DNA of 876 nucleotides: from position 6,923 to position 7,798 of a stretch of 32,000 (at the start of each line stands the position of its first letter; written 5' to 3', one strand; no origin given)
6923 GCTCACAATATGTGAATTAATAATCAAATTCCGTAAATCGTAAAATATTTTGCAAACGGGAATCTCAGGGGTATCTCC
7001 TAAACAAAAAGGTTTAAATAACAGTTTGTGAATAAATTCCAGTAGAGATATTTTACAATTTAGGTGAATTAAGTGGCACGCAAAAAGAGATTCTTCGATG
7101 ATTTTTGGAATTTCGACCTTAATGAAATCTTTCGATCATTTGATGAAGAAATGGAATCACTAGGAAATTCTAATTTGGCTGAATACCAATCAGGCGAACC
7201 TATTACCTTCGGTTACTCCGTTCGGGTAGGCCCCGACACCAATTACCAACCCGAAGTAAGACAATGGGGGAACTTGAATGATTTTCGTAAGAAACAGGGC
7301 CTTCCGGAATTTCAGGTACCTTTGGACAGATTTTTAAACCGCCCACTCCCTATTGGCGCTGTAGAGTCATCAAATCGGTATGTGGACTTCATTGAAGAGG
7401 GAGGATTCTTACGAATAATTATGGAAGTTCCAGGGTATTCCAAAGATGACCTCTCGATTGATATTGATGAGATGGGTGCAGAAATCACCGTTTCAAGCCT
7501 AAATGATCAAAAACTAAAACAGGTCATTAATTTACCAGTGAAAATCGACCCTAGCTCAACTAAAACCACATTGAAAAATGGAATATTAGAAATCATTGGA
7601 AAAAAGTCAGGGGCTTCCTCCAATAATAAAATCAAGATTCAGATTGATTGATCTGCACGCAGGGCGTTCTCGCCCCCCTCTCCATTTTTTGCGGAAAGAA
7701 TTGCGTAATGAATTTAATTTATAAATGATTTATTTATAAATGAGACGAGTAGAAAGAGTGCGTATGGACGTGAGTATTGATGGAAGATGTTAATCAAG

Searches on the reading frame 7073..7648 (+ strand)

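Call 88: search_protein_families(library=pfam, proteins=[window:7073-7648:+], max_evalue=0.0001)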
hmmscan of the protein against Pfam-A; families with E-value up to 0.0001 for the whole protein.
window:7073-7648:+ (192 aa): 1 family
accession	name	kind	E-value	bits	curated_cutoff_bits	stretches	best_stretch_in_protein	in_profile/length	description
PF00011.27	HSP20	-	1.2e-05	25.8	20.8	0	124-191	20-101/102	Hsp20/alpha crystallin family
